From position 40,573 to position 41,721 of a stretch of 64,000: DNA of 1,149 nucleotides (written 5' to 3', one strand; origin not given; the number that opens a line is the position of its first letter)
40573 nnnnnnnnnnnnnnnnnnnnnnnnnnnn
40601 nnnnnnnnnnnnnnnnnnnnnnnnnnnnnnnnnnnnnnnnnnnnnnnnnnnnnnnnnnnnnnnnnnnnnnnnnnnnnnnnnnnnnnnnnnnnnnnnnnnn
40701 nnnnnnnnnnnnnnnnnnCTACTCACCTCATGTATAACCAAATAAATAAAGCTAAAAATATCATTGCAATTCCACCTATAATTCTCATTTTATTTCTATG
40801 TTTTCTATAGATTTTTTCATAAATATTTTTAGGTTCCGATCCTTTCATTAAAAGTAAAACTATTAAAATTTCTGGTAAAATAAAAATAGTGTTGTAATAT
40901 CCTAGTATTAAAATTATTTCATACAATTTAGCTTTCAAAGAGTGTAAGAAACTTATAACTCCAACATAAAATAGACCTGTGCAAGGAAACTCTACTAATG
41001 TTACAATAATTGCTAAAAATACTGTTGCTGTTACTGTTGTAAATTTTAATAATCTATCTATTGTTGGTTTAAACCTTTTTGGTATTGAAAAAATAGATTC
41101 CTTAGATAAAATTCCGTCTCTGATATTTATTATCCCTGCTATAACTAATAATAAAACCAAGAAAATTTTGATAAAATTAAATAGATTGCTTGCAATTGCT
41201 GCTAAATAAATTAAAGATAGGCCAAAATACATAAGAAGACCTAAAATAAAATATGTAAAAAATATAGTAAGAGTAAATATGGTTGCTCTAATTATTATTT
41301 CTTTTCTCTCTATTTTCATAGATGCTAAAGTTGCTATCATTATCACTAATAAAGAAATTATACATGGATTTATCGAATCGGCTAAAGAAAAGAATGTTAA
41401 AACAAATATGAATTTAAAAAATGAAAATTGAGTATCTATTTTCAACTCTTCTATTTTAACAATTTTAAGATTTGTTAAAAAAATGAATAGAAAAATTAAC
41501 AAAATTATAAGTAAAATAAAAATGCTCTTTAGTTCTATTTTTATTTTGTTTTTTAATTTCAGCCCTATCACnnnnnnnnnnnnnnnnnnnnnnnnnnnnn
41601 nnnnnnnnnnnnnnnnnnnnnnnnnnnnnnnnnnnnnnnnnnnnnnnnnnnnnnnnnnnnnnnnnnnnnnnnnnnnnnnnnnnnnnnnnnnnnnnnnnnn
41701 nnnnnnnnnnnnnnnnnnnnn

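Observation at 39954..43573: Candidate novel transmembrane thiol-disulfide relay: LUD/4Fe-4S and CCG-domain Fe-S proteins coupled to a CcdA-like membrane protein and an extracytoplasmic CPHC thioredoxin-fold protein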

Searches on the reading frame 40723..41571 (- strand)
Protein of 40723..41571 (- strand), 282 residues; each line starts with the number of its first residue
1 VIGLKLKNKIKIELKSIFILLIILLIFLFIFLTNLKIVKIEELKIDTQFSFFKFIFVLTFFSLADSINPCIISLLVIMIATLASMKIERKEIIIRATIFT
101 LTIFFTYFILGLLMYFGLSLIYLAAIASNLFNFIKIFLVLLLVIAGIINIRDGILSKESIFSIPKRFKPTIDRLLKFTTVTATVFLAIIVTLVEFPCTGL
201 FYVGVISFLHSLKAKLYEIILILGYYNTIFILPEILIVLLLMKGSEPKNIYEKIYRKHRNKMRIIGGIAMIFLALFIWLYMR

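Call 3: search_protein_families(library=pfam, proteins=[window:40723-41571:-], max_evalue=0.1)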
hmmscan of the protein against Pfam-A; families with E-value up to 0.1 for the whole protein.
window:40723-41571:- (282 aa): 3 families
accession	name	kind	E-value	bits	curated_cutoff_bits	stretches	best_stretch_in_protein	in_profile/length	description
PF11139.14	SfLAP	-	4.8e-10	39.7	35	1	60-277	3-208/213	Sap, sulfolipid-1-addressing protein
PF13386.12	DsbD_2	-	0.0012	19.2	24.9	1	61-211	5-146/199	Cytochrome C biogenesis protein transmembrane region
PF12822.12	ECF_trnsprt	-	0.011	16.2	30.7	1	176-281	21-122/169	ECF transporter, substrate-specific component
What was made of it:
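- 40723..41571 (-): CcdA/DsbD-superfamily membrane protein: an extra N-terminal TM helix plus a 6-TM core. Its only cysteines are C70 (NPC, codon 41362-41364) and C197 (FPCTG, codon 40981-40983). PF11139 scores 39.7, above its cut-off of 35; DsbD_2 is weak (call 3).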

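Call 4: search_protein_families(library=ncbifam, proteins=[window:40723-41571:-], max_evalue=0.1)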
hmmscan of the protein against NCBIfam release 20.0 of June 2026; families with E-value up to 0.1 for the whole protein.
window:40723-41571:- (282 aa): 0 families

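Call 7: find_homologous_proteins(query=window:40723-41571:-, max_evalue=0.001)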
Query window:40723-41571:- (282 aa): 76 proteins with E <= 0.001 among 8000 candidates.
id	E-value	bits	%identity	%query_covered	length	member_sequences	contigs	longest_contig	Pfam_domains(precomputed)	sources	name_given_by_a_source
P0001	3.8e-159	546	99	100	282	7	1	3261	PF11139.15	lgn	-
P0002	6.2e-90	319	57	98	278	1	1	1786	-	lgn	-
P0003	8.2e-85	303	57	98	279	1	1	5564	-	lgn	-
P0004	9.4e-85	303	56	98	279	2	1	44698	-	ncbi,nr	ncbi:MAG: hypothetical protein N3D78_01855 [Candidatus Aenigmarchaeota archaeon]|nr:hypothetical pro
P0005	1.2e-68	250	48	92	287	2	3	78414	PF11139.15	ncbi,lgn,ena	-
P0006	3.3e-57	212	60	60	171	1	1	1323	-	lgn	-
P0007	1.5e-54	204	48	81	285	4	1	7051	-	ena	-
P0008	6.7e-33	133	32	87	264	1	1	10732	PF11139.15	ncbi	-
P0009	3.6e-31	127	34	82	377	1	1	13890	PF11139.15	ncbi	-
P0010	7.7e-30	123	39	77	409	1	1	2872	PF11139.15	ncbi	-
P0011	5.5e-29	120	36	76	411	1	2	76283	PF11139.15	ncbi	-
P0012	9.4e-28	116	38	73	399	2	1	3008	PF11139.15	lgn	-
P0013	2.3e-26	111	34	83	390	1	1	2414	PF11139.15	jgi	jgi:cytochrome c biogenesis protein CcdA/glutaredoxin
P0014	4.5e-25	107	33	77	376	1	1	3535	PF00085.27,PF02683.23,PF11139.15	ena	-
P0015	2.7e-24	104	31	76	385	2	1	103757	PF00085.27,PF02683.23,PF11139.15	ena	-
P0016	1.0e-23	102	30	86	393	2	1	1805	PF11139.15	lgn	-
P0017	1.5e-22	99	32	78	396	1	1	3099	PF11139.15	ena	-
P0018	4.5e-22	97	35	88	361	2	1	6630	PF11139.15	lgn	-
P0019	9.1e-22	96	31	77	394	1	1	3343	PF02683.23,PF11139.15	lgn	-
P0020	3.5e-21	94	30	77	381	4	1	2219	PF00085.27,PF02683.23,PF11139.15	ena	-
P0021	3.7e-21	94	32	77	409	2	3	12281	PF11139.15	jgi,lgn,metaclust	metaclust:\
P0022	5.3e-21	94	32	80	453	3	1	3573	PF00462.31,PF00085.27,PF02683.23,PF11139.15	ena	-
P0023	6.5e-21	93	34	78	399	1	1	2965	PF00085.27,PF11139.15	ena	-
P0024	7.1e-21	93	32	76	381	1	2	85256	PF02683.23,PF11139.15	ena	-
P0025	6.4e-20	90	32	76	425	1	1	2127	PF00085.27,PF11139.15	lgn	-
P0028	1.0e-17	83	32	64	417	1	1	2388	PF00085.27,PF02683.23,PF11139.15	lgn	-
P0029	1.1e-17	83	33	77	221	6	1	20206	PF11139.15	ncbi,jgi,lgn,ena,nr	ncbi:MAG: Cytochrome c biogenesis protein, transmembrane region [Parcubacteria group bacterium GW201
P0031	3.5e-17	81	29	74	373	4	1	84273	PF11139.15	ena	-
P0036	4.2e-16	77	31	78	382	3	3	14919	PF11139.15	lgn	-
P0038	8.1e-16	77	31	77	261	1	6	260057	PF11139.15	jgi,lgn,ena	jgi:cytochrome c biogenesis protein CcdA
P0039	9.3e-16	76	30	77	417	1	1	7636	PF11139.15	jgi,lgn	-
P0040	1.0e-15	76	32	76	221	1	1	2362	PF11139.15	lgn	-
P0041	3.1e-15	75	34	63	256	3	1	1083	PF02683.23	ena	-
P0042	6.4e-15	74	33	77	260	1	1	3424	PF02683.23,PF11139.15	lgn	-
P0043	6.5e-15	74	31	87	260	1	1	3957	PF11139.15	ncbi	-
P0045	7.1e-15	73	33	77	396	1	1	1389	PF00085.27,PF02683.23,PF11139.15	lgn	-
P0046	7.7e-15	73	34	77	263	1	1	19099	PF11139.15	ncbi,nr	ncbi:MAG: cytochrome c biogenesis protein CcdA [Candidatus Liptonbacteria bacterium]|nr:cytochrome c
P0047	1.1e-14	73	31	93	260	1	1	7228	PF02683.23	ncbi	-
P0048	1.3e-14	73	30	86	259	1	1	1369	PF11139.15,PF13386.13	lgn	-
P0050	1.6e-14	72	35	77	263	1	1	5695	PF11139.15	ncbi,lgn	-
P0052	3.1e-14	71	28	52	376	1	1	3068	PF02683.23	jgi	jgi:cytochrome c biogenesis protein CcdA/glutaredoxin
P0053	4.8e-14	71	28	67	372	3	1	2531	PF02683.23,PF13386.13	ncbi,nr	ncbi:cytochrome c biogenesis protein, partial [Patescibacteria group bacterium]|nr:cytochrome c biog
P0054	1.4e-13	69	31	93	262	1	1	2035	PF11139.15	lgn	-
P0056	3.0e-13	68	34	77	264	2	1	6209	PF11139.15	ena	-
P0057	5.4e-13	67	32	77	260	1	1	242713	PF02683.23,PF11139.15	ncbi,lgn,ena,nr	ncbi:MAG: hypothetical protein G01um10143_570 [Parcubacteria group bacterium Gr01-1014_3]|nr:MAG: hy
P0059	8.4e-13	67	28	98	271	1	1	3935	PF11139.15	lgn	-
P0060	1.3e-12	66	31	77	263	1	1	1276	PF11139.15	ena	-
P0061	4.2e-12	64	30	72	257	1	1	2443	PF11139.15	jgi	jgi:cytochrome c biogenesis protein CcdA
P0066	2.9e-10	58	25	52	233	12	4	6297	PF11139.15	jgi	jgi:cytochrome c biogenesis protein CcdA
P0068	5.5e-10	57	30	63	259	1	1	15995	PF11139.15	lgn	-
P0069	1.3e-8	53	27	67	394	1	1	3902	PF11139.15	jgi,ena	-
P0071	9.1e-8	50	30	61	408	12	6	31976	PF11139.15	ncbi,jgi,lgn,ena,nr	ncbi:hypothetical protein J7K07_04835 [Candidatus Bathyarchaeota archaeon]|nr:hypothetical protein [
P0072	1.5e-7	49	30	61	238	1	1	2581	PF11139.15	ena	-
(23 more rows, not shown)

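Call 9: find_encoding_contigs(protein=P0004, flank=8000, max_places=3)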
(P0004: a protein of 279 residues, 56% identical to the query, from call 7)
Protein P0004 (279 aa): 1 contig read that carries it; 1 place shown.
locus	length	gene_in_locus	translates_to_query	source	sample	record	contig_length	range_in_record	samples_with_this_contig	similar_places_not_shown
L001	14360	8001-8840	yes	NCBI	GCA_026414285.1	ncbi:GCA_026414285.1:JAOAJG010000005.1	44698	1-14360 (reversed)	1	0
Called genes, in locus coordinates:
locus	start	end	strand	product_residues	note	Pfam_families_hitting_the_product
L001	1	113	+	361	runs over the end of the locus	PF04998:RNA_pol_Rpb1_5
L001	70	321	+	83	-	PF01248:Ribosomal_L7Ae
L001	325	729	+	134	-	PF07650:KH_2 (weak), PF13083:KH_KhpA-B, PF26594:KH_NusA_2nd (weak)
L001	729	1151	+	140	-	PF00164:Ribosom_S12_S23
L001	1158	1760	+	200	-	PF00177:Ribosomal_S7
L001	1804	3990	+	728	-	PF00009:GTP_EFTU, PF22042:EF-G_D2, PF03144:GTP_EFTU_D2, PF14492:EFG_III, PF03764:EFG_IV, PF00679:EFG_C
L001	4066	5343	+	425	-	PF00009:GTP_EFTU, PF03144:GTP_EFTU_D2, PF03143:GTP_EFTU_D3, PF22594:GTP-eEF1A_C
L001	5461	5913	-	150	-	-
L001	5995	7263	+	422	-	PF02589:LUD_dom, PF13187:Fer4_9 (faint), PF12797:Fer4_2 (faint), PF12838:Fer4_7, PF13183:Fer4_8, PF13237:Fer4_10 (faint), PF13534:Fer4_17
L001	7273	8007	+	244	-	PF02754:CCG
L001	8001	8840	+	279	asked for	-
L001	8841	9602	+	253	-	-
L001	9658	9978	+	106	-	PF00338:Ribosomal_S10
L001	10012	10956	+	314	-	-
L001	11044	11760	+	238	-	PF00005:ABC_tran, PF13304:AAA_21 (faint), PF02463:SMC_N (weak)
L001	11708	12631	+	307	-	PF01458:SUFBD_core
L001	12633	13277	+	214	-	PF00730:HhH-GPD, PF00633:HHH, PF10576:EndIII_4Fe-2S (weak)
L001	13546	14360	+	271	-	?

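Call 10: find_encoding_contigs(protein=P0005, flank=8000, max_places=3)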
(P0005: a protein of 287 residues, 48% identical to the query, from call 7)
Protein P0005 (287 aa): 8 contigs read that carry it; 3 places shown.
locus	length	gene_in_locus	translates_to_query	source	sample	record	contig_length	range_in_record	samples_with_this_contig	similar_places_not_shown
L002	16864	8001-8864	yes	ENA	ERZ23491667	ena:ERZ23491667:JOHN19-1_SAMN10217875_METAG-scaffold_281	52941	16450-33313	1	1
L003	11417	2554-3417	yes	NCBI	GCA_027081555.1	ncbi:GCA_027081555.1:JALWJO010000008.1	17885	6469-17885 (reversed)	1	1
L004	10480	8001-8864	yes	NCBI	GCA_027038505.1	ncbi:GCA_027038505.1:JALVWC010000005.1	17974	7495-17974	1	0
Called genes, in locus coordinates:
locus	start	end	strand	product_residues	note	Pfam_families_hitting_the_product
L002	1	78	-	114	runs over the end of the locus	-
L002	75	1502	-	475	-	PF10125:NADHdeh_related, PF00361:Proton_antipo_M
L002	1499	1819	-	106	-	PF00420:Oxidored_q2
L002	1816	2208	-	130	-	PF04039:MnhB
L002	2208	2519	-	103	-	PF20501:MbhE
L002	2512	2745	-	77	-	PF13244:MbhD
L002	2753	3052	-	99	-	PF03334:PhaG_MnhG_YufB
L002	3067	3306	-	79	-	PF04066:MrpF_PhaF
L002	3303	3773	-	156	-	PF01899:MNHE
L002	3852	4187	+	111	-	PF19027:DUF5752 (faint)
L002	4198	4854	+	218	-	PF07853:DUF1648, PF13630:SdpI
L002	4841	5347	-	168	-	PF00565:SNase (weak)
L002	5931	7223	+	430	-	PF02589:LUD_dom, PF13187:Fer4_9 (faint), PF00037:Fer4 (faint), PF12838:Fer4_7 (weak), PF13183:Fer4_8, PF13237:Fer4_10, PF12798:Fer4_3 (faint)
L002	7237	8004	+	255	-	PF02754:CCG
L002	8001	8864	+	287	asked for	PF11139:SfLAP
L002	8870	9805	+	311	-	-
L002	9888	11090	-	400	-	PF01941:AdoMet_Synthase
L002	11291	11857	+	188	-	PF01951:Archease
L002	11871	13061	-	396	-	PF01926:MMR_HSR1, PF02421:FeoB_N (faint), PF08438:YGR210-like_G4, PF02824:TGS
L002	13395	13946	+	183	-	PF02572:CobA_CobO_BtuR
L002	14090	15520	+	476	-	PF01139:RtcB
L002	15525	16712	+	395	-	PF04389:Peptidase_M28, PF01546:Peptidase_M20, PF07687:M20_dimer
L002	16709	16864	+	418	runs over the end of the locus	PF13506:Glyco_transf_21, PF00535:Glycos_transf_2, PF10111:Glyco_tranf_2_2, PF13641:Glyco_tranf_2_3, PF03142:Chitin_synth_2, PF13632:Glyco_trans_2_3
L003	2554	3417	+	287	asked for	PF11139:SfLAP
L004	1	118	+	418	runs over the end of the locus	PF13506:Glyco_transf_21, PF00535:Glycos_transf_2, PF10111:Glyco_tranf_2_2, PF13641:Glyco_tranf_2_3, PF03142:Chitin_synth_2, PF13632:Glyco_trans_2_3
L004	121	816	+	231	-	-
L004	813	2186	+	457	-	PF03901:Glyco_transf_22, PF13231:PMT_2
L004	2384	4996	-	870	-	PF05124:S_layer_C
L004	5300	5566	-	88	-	-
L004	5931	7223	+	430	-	PF02589:LUD_dom, PF13187:Fer4_9 (faint), PF00037:Fer4 (faint), PF12838:Fer4_7 (weak), PF13183:Fer4_8, PF13237:Fer4_10, PF12798:Fer4_3 (faint)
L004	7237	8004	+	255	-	PF02754:CCG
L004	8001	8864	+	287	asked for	PF11139:SfLAP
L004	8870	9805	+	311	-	-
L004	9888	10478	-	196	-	?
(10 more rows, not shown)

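Call 11: find_encoding_contigs(protein=P0008, flank=6000, max_places=2)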
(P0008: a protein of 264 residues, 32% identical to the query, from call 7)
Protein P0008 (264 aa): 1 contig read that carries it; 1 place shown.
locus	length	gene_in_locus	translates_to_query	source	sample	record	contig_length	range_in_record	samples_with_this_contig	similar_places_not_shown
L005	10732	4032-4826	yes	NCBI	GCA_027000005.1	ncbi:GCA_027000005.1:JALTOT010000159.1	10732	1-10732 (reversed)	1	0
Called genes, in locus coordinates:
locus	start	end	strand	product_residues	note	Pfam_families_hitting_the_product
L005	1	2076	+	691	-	?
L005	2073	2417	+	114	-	PF02463:SMC_N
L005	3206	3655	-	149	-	PF24034:DUF7343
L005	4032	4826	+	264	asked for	PF11139:SfLAP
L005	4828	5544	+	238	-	PF02754:CCG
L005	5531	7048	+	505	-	PF01565:FAD_binding_4, PF02913:FAD-oxidase_C, PF13183:Fer4_8, PF13534:Fer4_17 (weak)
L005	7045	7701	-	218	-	PF00462:Glutaredoxin (faint), PF23357:DUF7088 (faint), PF13098:Thioredoxin_2 (weak), PF00085:Thioredoxin (weak), PF13192:Thioredoxin_3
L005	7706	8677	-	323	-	PF00890:FAD_binding_2 (weak), PF01134:GIDA (faint), PF01266:DAO (faint), PF01946:Thi4 (faint), PF07992:Pyr_redox_2, PF12831:FAD_oxidored, PF13738:Pyr_redox_3, PF00070:Pyr_redox, +1 more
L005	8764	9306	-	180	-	PF01895:PhoU, PF02080:TrkA_C (weak)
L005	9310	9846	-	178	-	PF01769:MgtE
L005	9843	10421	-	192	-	PF01769:MgtE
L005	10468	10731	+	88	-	?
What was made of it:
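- L005 also has a Trx and a thioredoxin-reductase-like gene next door (call 11). Trx and thioredoxin-reductase-like genes are adjacent in L005 (call 11).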

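Call 12: find_encoding_contigs(protein=P0011, flank=6000, max_places=2)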
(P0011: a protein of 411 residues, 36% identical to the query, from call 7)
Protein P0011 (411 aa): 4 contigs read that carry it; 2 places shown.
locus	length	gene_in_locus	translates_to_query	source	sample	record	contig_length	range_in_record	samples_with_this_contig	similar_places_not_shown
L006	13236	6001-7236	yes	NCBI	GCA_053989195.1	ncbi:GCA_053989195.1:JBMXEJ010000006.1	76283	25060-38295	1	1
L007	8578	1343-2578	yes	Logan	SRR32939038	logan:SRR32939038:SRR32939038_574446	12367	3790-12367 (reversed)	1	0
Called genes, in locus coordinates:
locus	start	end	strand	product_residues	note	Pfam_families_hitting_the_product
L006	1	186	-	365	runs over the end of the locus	PF13353:Fer4_12 (weak), PF04055:Radical_SAM, PF13186:SPASM (weak)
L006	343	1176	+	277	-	PF00391:PEP-utilizers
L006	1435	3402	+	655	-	PF03477:ATP-cone, PF13597:NRDD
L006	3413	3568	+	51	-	PF13597:NRDD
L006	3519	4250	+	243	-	PF13353:Fer4_12, PF04055:Radical_SAM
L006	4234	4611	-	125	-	PF02675:AdoMet_dc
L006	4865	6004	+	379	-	-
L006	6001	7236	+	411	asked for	PF11139:SfLAP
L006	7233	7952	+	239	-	PF02754:CCG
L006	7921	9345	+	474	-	PF01565:FAD_binding_4, PF02913:FAD-oxidase_C, PF13183:Fer4_8, PF13534:Fer4_17 (weak)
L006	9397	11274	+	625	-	PF04879:Molybdop_Fe4S4, PF00384:Molybdopterin, PF01568:Molydop_binding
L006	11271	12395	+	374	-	PF01926:MMR_HSR1, PF02421:FeoB_N (faint), PF08438:YGR210-like_G4, PF02824:TGS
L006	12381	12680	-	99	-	PF14947:HTH_45 (weak), PF01638:HxlR (faint)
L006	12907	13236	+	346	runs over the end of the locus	PF04055:Radical_SAM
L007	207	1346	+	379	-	-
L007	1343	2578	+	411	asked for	PF11139:SfLAP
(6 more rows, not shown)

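Call 13: find_encoding_contigs(protein=P0009, flank=6000, max_places=2)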
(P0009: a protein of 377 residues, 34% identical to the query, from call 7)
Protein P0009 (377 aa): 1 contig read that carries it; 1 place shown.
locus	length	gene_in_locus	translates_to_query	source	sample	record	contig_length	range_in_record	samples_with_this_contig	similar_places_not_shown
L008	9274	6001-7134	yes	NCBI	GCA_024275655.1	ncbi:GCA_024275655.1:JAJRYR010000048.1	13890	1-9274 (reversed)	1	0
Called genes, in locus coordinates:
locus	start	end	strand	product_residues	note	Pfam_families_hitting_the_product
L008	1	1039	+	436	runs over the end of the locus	-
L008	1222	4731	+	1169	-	PF02463:SMC_N, PF13175:AAA_15, PF13304:AAA_21 (weak), PF13476:AAA_23, PF13555:AAA_29 (weak), PF08614:ATG16 (faint), PF15619:Lebercilin (weak), PF06470:SMC_hinge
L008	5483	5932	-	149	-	PF24034:DUF7343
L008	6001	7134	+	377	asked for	PF11139:SfLAP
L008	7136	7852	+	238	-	PF02754:CCG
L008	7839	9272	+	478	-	?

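Call 21: find_related_loci(query=A2, collection=genome_contigs, flank=7000)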
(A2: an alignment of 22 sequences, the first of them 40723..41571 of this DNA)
Query A2 (282 aa) in genome_contigs; peptide patterns used: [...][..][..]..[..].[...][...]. (x = any residue, [..] = any of these).
599 stretches matched a pattern (row limit reached: there are more); 568 encode a relative of the query (tblastn E <= 1e-3); the best 80 are kept; 80 distinct loci.
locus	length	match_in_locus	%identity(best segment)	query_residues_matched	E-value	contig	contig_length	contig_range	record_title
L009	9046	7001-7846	99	1-282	9e-174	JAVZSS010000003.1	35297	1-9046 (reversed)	MAG: Candidatus Aenigmatarchaeota archaeon isolate DRTY-8_201705_bins_23 DRTY-8_201705_bins_23_scaffold_3, whole genome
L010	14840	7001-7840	55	3-282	4e-86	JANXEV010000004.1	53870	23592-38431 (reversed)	MAG: Candidatus Aenigmatarchaeota archaeon isolate SKYB92 NODE_4_length_53870_cov_7.813861, whole genome shotgun sequenc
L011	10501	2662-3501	47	7-280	1e-77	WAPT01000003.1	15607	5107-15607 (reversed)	MAG: Nanobdellati archaeon isolate S144_79_esom k151_123064, whole genome shotgun sequence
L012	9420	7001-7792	48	17-281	3e-76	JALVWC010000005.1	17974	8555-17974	MAG: Nanobdellati archaeon isolate M10_metabat1_scaf2bin.076 M10_NODE_1345_length_17974_cov_2.557124, whole genome shotg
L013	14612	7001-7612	34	62-263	2e-30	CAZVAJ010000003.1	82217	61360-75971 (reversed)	MAG TPA_asm: Candidatus Micrarchaeota archaeon isolate SRP141559_co1_36 genome assembly, contig: NODE_57_length_82217_co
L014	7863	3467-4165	31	39-274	4e-27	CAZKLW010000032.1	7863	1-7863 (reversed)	MAG TPA_asm: uncultured archaeon isolate SRP185896_co2_442 genome assembly, contig: NODE_12751_length_7863_cov_5.879098,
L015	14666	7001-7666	31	65-274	1e-26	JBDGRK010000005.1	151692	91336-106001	MAG: Candidatus Nanohaloarchaea archaeon isolate DAL-Ass_45_77C1R DAL-Ass_45_77C1R_5, whole genome shotgun sequence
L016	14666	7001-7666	31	65-274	1e-25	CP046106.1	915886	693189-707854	Candidatus Nanohaloarchaea archaeon strain M3_22 chromosome, complete genome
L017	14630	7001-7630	30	65-274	3e-25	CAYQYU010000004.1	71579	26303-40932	MAG TPA_asm: uncultured archaeon isolate SRP185896_co2_102 genome assembly, contig: NODE_87_length_71579_cov_7.084223, w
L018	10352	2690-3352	32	62-277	7e-25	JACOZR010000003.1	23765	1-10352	MAG: Candidatus Woesearchaeota archaeon isolate NC_groundwater_210_Ag_S-0.1um_32_9 S4_GD2017_2_S1_scaffold_1317, whole g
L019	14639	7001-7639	34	62-282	2e-24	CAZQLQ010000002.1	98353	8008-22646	MAG TPA_asm: uncultured Candidatus Saccharibacteria bacterium isolate binchicken_co22_144 genome assembly, contig: NODE_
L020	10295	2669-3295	32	58-274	2e-24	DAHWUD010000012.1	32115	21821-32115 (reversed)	MAG TPA_asm: Candidatus Amesbacteria bacterium isolate clean1528 NODE_12_length_32115_cov_57.950496, whole genome shotgu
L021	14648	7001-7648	33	55-278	4e-24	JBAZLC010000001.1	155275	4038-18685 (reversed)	MAG: Candidatus Paceibacterota bacterium isolate SO_2017_LW4_159 scaffold_333_c1_LW137-91_2017, whole genome shotgun seq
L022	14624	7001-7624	31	62-277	8e-24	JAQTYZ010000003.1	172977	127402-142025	MAG: Patescibacteria group bacterium isolate STC_49 NODE_190_length_172977_cov_4.555349_Sandtown_C, whole genome shotgun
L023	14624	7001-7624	36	57-279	1e-23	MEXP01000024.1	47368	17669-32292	MAG: Candidatus Amesbacteria bacterium RIFCSPLOWO2_01_FULL_49_25 rifcsplowo2_01_scaffold_755, whole genome shotgun seque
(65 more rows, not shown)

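Call 31: predict_structure(alignment_id=A2)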
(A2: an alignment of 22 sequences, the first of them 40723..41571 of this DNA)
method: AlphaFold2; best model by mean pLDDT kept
length: 282 residues; sequences in the alignment: 22
mean_pLDDT: 85.6   pTM: 0.77
mean pLDDT of the five models: 85.6, 85.0, 84.7, 83.3, 81.9
residues with pLDDT >= 90: 127; 70-90: 129; 50-70: 23; < 50: 3
segments of 3 or more residues with pLDDT < 50: none
pLDDT, mean of each block of 10 residues (from residue 1): 59 80 79 63 59 86 87 92 94 97 97 89 76 85 92 85 88 93 96 88 85 86 95 96 90 84 91 86 66
secondary structure, 60 per line:
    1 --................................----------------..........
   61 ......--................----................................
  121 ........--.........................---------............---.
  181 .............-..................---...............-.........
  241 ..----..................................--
elements in order: H3-34 H51-66 H69-84 H89-128 H131-155 H165-176 H180-193 H195-212 H216-230 H232-242 H247-280
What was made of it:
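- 40723..41571 (-): AF2 model pLDDT 85.6, all-helical (call 31).
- On CcdA/DsbD transmembrane thiol-disulfide transporters: The helix pattern comes from the AF2 model (call 31).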
